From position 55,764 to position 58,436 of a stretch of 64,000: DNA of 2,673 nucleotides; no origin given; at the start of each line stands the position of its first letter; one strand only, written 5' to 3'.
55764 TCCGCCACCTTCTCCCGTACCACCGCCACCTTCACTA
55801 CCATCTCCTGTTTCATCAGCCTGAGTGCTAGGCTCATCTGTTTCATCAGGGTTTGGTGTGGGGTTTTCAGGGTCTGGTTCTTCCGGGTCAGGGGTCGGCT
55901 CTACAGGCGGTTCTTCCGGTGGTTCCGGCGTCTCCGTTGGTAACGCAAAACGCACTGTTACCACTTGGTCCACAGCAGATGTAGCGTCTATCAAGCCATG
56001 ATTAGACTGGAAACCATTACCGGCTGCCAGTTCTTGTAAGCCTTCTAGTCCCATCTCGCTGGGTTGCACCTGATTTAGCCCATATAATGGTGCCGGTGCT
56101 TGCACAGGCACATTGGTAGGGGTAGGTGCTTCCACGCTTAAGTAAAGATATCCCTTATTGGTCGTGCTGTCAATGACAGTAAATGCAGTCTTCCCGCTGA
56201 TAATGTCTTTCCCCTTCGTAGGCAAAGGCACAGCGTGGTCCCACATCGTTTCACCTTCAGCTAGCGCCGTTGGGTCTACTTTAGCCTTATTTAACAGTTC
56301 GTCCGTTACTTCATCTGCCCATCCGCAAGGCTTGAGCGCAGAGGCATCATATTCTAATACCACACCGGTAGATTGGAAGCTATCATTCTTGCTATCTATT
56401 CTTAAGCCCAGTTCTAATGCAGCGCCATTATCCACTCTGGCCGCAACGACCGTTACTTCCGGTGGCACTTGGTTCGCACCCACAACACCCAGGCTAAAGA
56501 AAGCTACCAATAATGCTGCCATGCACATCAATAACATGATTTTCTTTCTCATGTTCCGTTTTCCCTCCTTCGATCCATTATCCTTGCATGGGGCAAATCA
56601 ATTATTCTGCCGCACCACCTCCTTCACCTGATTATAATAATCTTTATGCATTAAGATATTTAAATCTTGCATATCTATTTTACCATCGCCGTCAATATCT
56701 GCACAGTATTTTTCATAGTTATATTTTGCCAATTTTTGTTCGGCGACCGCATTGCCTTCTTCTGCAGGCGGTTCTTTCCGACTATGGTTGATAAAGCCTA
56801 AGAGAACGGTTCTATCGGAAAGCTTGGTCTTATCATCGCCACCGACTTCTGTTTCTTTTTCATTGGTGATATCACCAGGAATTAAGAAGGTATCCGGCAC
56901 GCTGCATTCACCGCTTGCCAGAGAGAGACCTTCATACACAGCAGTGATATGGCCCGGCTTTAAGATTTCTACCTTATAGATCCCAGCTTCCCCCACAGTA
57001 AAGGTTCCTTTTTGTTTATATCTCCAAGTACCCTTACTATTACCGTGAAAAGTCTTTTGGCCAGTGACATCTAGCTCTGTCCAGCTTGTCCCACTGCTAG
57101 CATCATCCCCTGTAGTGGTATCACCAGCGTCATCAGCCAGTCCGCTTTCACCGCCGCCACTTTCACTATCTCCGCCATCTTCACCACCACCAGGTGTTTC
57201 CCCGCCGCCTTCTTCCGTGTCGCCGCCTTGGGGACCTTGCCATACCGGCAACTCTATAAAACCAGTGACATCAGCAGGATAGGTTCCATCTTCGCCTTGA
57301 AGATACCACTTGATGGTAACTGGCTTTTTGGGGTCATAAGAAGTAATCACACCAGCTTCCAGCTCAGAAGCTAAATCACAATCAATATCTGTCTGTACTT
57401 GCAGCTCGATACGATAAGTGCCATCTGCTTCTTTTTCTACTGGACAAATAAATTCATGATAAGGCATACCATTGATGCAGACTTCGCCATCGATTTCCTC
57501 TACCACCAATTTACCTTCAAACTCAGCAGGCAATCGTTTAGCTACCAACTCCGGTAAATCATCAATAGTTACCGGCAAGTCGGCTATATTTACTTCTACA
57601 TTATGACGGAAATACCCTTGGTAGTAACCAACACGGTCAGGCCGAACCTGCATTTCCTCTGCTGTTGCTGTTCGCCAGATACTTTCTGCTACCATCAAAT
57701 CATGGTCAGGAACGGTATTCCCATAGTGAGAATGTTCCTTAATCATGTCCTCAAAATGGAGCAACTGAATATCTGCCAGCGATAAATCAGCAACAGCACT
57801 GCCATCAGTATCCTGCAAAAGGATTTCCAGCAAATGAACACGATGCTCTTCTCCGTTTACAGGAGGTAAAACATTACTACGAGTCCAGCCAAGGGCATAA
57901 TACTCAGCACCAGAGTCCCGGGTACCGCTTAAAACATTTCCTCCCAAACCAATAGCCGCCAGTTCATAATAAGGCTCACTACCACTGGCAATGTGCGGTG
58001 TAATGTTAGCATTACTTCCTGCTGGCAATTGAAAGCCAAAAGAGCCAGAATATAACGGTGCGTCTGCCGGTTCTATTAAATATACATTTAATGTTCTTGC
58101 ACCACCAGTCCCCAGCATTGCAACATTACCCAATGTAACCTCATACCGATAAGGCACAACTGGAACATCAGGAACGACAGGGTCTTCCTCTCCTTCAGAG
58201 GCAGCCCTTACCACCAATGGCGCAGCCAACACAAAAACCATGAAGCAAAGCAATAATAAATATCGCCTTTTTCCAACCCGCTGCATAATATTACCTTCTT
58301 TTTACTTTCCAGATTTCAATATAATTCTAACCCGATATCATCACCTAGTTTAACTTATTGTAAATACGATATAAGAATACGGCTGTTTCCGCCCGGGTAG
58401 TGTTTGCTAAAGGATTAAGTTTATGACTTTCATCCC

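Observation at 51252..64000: Contiguous block of five giant secreted proteins with SLH, cohesin-like and dockerin-like modules: a putative cell-surface cohesin-dockerin assembly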

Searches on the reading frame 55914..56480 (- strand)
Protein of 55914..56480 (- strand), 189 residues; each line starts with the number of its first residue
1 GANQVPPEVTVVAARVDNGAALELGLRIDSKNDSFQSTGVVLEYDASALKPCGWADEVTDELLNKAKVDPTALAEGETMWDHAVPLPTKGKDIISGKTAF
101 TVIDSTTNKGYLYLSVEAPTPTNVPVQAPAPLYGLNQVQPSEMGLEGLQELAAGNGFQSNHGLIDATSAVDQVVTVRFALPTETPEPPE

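Call 58: search_solved_structures(query=A5, max_evalue=10, show_alignments=2)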
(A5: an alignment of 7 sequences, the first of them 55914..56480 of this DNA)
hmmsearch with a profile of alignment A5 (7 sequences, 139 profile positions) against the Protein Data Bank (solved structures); distinct sequences matched with E-value up to 10: 2.
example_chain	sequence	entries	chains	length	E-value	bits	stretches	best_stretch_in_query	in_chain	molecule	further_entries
3l8q_A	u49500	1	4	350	0.03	17.7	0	23-58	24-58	Cellulosomal scaffoldin adaptor protein B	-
1qzn_A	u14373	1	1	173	0.98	12.7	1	22-57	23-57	cellulosomal scaffoldin adaptor protein B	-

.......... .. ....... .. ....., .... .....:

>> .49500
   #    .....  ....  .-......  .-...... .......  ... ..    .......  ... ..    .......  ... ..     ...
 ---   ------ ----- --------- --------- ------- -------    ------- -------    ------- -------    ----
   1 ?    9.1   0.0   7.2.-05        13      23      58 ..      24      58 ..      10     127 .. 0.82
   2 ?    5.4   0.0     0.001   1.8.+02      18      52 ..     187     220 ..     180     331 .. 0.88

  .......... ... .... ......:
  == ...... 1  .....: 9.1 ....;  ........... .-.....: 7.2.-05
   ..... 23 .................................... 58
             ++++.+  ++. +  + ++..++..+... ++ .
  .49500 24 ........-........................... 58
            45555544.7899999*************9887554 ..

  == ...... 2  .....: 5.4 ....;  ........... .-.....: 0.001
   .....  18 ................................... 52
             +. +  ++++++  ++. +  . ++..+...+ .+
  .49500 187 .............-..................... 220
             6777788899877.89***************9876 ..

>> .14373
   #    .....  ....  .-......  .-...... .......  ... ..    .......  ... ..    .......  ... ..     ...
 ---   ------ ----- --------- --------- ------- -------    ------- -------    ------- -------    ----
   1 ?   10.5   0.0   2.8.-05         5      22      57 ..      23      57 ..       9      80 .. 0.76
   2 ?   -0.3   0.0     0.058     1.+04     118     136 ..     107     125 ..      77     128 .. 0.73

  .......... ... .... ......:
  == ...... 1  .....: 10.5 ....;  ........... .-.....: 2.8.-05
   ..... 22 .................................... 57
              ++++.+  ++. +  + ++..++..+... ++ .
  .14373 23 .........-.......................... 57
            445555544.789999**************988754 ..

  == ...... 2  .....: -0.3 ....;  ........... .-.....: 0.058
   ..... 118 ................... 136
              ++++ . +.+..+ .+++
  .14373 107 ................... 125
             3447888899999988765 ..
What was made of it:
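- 55938..56474 (-): P2 N-terminal module (residues 27-205): possible divergent cohesin, not established. Ortholog profile against PDB: the only two hits are type II cohesins, E 0.03 and 0.98 (call 58).
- On Cohesin module (Pfam PF00963; types I-III): P2-N: E 0.03, not significant (call 58).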

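Call 59: search_protein_families(library=pfam, alignment_id=A5, max_evalue=1)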
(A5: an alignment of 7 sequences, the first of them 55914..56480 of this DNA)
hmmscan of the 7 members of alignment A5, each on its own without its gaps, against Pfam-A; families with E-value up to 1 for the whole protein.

A. member 1, window:55914-56480:- (189 aa): 0 families

B. families by the number of members that match (of 7 scanned): 3 families
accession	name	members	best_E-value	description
PF05616.18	Neisseria_TspB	1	0.044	Neisseria meningitidis TspB protein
PF00963.24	Cohesin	1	0.1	Cohesin domain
PF13027.11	DUF3888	1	0.15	Protein of unknown function (DUF3888)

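Call 69: predict_structure(alignment_id=A6)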
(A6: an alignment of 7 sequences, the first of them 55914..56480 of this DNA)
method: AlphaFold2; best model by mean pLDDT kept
length: 189 residues; sequences in the alignment: 7
mean_pLDDT: 61.4   pTM: 0.61
mean pLDDT of the five models: 61.4, 61.3, 60.2, 59.3, 58.7
residues with pLDDT >= 90: 13; 70-90: 80; 50-70: 33; < 50: 63
segments of 3 or more residues with pLDDT < 50: 1-3, 91-95, 120-170, 185-187
pLDDT, mean of each block of 10 residues (from residue 1): 57 75 72 61 85 67 87 88 77 58 91 71 33 30 32 25 31 72 54
secondary structure, 60 per line:
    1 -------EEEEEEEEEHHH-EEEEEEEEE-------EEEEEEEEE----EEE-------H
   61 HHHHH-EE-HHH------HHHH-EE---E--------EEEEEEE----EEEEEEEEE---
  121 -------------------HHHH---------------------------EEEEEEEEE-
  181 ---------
elements in order: E8-16 E21-29 E37-45 E50-52 H60-65 H79-82 E98-104 E109-117 H140-143 E171-179
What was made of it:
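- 55938..56474 (-): AF2 model pLDDT 61 (call 69).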

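Call 89: fold_search(model_id=the predicted structure, library=pdb)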
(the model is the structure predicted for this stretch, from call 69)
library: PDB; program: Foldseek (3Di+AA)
matches with E <= 10: 547; with E <= 0.001: 0
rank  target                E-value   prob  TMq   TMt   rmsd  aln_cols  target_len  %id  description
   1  3ghp_A                1.2e-02  0.97  0.34  0.34  10.4       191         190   12  Structure of the second type II cohesin module from the adaptor ScaA scaffoldin of Acetivibrio cellulolyticus (includi (released 2009-06-23)
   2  3ghp_B                1.6e-02  0.99  0.36  0.37   8.6       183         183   12  Structure of the second type II cohesin module from the adaptor ScaA scaffoldin of Acetivibrio cellulolyticus (includi (released 2009-06-23)
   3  2bm3                  2.4e-02  0.89  0.32  0.36   9.4       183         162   12  Structure of the Type II cohesin from Clostridium thermocellum SdbA (released 2005-03-10)
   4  3fnk_B                4.2e-02  0.94  0.35  0.38   9.1       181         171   13  Crystal structure of the second type II cohesin module from the cellulosomal adaptor ScaA scaffoldin of Acetivibrio ce (released 2009-06-23)
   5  3fnk_C                5.2e-02  0.92  0.35  0.37   8.6       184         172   13  Crystal structure of the second type II cohesin module from the cellulosomal adaptor ScaA scaffoldin of Acetivibrio ce (released 2009-06-23)
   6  3fnk_A                6.2e-02  0.87  0.34  0.36   9.7       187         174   13  Crystal structure of the second type II cohesin module from the cellulosomal adaptor ScaA scaffoldin of Acetivibrio ce (released 2009-06-23)
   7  3l8q_C                9.2e-02  0.91  0.37  0.23   7.2       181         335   13  Structure analysis of the type II cohesin dyad from the adaptor ScaA scaffoldin of Acetivibrio cellulolyticus (released 2010-05-05)
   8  5n83_B                9.2e-02  0.41  0.24  0.23   9.7       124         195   10  Structure of the distal domain of mouse adenovirus 2 fibre, methylmercury chloride derivative (released 2018-03-14)
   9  5n83_A                1.2e-01  0.38  0.25  0.25  11.3       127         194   12  Structure of the distal domain of mouse adenovirus 2 fibre, methylmercury chloride derivative (released 2018-03-14)
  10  4wi0_A                1.6e-01  0.84  0.37  0.41   7.3       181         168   13  Crystal structure of Coh3ScaB-XDoc_M2ScaA complex: A C-terminal interface mutant of type II Cohesin-X-Dockerin complex (released 2015-10-07)
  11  4fl4_B                1.9e-01  0.41  0.29  0.32   9.2       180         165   12  Scaffoldin conformation and dynamics revealed by a ternary complex from the Clostridium thermocellum cellulosome (released 2012-06-27)
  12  5n83_C                2.1e-01  0.41  0.27  0.26  10.9       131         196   11  Structure of the distal domain of mouse adenovirus 2 fibre, methylmercury chloride derivative (released 2018-03-14)
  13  3l8q_B                2.4e-01  0.77  0.37  0.23   7.5       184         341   12  Structure analysis of the type II cohesin dyad from the adaptor ScaA scaffoldin of Acetivibrio cellulolyticus (released 2010-05-05)
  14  4p1x_G                3.0e-01  0.06  0.16  0.13  23.2       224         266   16  Crystal structure of staphylococcal LUK prepore (released 2014-10-01)
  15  3f62_A                3.7e-01  0.07  0.14  0.19  14.7       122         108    8  Crystal Structure of Human IL-18 in complex with Ectromelia virus IL-18 Binding Protein (released 2009-01-06)
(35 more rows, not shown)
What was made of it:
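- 55938..56474 (-): Foldseek top 7 hits are type II cohesins, but E 0.012-0.09 and TM about 0.35 (call 89).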

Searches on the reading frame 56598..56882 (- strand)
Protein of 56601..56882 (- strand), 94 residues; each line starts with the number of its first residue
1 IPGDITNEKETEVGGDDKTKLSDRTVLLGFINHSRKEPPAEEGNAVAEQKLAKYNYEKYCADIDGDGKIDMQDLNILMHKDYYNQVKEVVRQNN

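Call 14: search_protein_families(library=pfam, proteins=[window:56601-56882:-], max_evalue=10)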
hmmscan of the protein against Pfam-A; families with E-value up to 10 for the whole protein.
seq(94 aa): 4 families
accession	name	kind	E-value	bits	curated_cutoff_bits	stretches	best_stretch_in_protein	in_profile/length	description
PF00404.24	Dockerin_1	-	0.00087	19.9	22.9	1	56-79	31-54/57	Dockerin type I domain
PF13202.12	EF-hand_5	-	0.001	18.9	25.9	1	60-77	7-24/25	EF hand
PF00036.39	EF-hand_1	-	0.0061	16.5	25.4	1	61-80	9-28/29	EF hand domain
PF13405.12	EF-hand_6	-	0.07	13.3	25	1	62-78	10-26/30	EF-hand domain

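Call 52: search_protein_families(library=pfam, alignment_id=A4, max_evalue=1)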
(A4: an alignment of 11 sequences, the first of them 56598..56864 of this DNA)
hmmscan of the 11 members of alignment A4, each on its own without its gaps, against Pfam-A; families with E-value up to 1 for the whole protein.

A. member 1, window:56598-56864:- (88 aa): 4 families
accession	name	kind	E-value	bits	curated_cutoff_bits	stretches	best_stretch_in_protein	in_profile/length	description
PF00404.24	Dockerin_1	-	0.00081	20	22.9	1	49-73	30-54/57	Dockerin type I domain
PF13202.12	EF-hand_5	-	0.00092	19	25.9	1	54-71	7-24/25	EF hand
PF00036.39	EF-hand_1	-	0.0055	16.6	25.4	1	55-74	9-28/29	EF hand domain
PF13405.12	EF-hand_6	-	0.064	13.5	25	1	56-72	10-26/30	EF-hand domain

B. families by the number of members that match (of 11 scanned): 10 families
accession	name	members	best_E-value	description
PF00404.24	Dockerin_1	11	3.8e-11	Dockerin type I domain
PF00036.39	EF-hand_1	10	0.00023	EF hand domain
PF13405.12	EF-hand_6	10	0.004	EF-hand domain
PF13202.12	EF-hand_5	9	5.9e-07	EF hand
PF13499.12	EF-hand_7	5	7.8e-05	EF-hand domain pair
PF01839.29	FG-GAP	5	0.005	FG-GAP repeat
PF13517.12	FG-GAP_3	4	0.00017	FG-GAP-like repeat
PF13833.12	EF-hand_8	3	0.00042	EF-hand domain pair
PF15386.11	Tantalus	1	0.16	Drosophila Tantalus-like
PF18755.6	RAMA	1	0.17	Restriction Enzyme Adenine Methylase Associated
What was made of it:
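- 56622..56885 (-): P3 C-terminal dockerin (residues 468-555). Two repeats. The first Ca loop is interrupted by an 8-residue insertion (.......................). The second is canonical (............). Ortholog family A4: 11 of 11 members hit Dockerin_1, best E 3.8e-11 (call 52).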

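Call 54: search_solved_structures(query=A4, max_evalue=10, show_alignments=2)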
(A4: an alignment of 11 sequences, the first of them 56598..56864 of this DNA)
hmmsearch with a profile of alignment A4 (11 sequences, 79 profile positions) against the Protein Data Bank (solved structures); distinct sequences matched with E-value up to 10: 388 (the best 60 are shown).
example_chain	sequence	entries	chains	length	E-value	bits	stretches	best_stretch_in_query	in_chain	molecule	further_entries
4fl4_A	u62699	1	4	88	3.1e-11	46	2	12-68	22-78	Glycoside hydrolase family 9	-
2yik_A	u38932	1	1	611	9.4e-11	44.4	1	6-68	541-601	ENDOGLUCANASE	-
3u0k_A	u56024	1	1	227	2.1e-09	40.1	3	34-73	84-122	RCaMP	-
2k0j_A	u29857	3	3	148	2.5e-09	39.9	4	35-74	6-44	calmodulin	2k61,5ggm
2mte_A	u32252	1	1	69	5.1e-09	38.9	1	11-72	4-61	Cellulose 1,4-beta-cellobiosidase (reducing end) CelS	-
1daq_A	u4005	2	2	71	5.1e-09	38.9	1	12-72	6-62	ENDOGLUCANASE SS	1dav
6daf_A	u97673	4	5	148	5.4e-09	38.8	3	17-66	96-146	Calmodulin-1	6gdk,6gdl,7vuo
1ahr_A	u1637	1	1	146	5.7e-09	38.7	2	35-74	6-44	CALMODULIN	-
9kui_C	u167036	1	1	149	6.4e-09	38.6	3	17-66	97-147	Calmodulin-1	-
5i0i_E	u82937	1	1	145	7.9e-09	38.3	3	35-74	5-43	Calmodulin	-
6xxx_AAA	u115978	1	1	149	8.6e-09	38.2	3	17-65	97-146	Calmodulin-1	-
1clm_A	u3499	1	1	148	1.3e-08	37.6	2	35-74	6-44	CALMODULIN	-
1exr_A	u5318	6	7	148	1.4e-08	37.5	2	34-74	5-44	CALMODULIN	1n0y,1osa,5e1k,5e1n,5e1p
1mxe_A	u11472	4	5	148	1.4e-08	37.5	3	35-74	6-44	Calmodulin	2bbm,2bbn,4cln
8aht_A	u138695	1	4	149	1.4e-08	37.4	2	16-65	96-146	Calmodulin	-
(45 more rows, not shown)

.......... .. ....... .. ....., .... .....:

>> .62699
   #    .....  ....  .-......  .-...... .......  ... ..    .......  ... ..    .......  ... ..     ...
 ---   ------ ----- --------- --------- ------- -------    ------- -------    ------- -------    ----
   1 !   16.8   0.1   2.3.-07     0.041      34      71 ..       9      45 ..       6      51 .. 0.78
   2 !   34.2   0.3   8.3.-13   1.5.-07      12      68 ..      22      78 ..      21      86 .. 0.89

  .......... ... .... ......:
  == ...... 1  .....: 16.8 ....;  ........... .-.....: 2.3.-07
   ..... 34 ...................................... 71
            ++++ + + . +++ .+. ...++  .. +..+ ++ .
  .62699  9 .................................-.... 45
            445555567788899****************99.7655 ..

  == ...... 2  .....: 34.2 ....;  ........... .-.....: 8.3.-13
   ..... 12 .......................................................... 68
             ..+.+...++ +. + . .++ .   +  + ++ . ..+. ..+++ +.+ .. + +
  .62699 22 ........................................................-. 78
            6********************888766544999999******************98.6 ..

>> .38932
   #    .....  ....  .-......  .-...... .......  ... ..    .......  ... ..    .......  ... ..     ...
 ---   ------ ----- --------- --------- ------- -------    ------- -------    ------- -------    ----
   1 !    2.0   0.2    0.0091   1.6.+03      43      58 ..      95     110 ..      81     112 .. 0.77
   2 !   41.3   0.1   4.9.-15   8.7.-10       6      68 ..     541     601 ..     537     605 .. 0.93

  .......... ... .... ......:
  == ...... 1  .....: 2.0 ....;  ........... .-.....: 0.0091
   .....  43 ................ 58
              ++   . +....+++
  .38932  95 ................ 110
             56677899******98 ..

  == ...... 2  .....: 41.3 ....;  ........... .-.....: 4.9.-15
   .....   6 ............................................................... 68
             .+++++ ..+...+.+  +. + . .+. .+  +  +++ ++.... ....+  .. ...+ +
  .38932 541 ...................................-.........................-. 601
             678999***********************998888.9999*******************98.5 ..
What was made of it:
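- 56622..56885 (-): The A4 profile hits solved C. thermocellum dockerins over both repeats: 4fl4 E 3.1e-11, 2yik E 9.4e-11 (call 54).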

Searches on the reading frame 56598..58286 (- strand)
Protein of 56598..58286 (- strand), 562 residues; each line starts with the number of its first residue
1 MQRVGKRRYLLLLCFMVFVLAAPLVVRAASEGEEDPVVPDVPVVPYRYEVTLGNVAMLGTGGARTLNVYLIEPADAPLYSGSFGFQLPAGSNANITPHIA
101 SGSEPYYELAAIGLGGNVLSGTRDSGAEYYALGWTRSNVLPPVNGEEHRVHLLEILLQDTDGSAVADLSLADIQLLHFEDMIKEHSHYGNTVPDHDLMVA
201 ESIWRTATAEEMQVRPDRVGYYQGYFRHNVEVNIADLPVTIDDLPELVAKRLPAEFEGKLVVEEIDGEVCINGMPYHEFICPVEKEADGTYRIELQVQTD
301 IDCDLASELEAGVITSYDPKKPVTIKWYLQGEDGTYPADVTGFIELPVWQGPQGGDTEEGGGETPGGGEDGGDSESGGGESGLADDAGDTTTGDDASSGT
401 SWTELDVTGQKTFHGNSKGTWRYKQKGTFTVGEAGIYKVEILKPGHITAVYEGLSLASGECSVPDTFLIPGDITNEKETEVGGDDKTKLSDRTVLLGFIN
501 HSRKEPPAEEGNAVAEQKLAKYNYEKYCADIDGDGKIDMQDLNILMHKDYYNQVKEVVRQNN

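Call 3: search_protein_families(library=pfam, proteins=[window:56598-58286:-], max_evalue=0.1)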
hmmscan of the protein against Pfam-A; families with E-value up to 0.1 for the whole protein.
window:56598-58286:- (562 aa): 3 families
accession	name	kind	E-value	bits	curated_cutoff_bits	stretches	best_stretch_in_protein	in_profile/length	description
PF00404.24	Dockerin_1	-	0.0078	16.8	22.9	1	526-547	33-54/57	Dockerin type I domain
PF13202.12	EF-hand_5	-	0.0083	16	25.9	1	528-545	7-24/25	EF hand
PF00036.39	EF-hand_1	-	0.052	13.6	25.4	0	529-548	9-28/29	EF hand domain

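Call 12: find_encoding_contigs(protein=window:56598-58286:-, flank=10000, max_places=6)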
Protein window:56598-58286:- (562 aa): 2 contigs read that carry it; 2 places shown.
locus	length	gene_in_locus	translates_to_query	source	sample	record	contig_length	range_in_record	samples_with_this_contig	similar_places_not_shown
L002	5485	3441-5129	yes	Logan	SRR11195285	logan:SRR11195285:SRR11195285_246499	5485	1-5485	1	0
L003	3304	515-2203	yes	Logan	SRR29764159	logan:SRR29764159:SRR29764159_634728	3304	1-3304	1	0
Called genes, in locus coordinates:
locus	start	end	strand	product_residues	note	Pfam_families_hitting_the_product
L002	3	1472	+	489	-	?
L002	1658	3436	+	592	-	PF20578:aBig_2, PF00395:SLH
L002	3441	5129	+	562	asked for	-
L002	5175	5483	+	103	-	?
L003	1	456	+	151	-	?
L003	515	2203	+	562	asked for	-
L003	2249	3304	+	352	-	?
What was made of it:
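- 56598..58286 (-): P3: secreted 562-aa protein with an N-terminal cohesin and a C-terminal dockerin (small adaptor). The exact product is on two Logan contigs (call 12).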

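Call 95: search_protein_families(library=ncbifam, proteins=[window:56598-58286:-], max_evalue=0.01)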
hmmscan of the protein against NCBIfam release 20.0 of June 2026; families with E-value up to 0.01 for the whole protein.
window:56598-58286:- (562 aa): 0 families
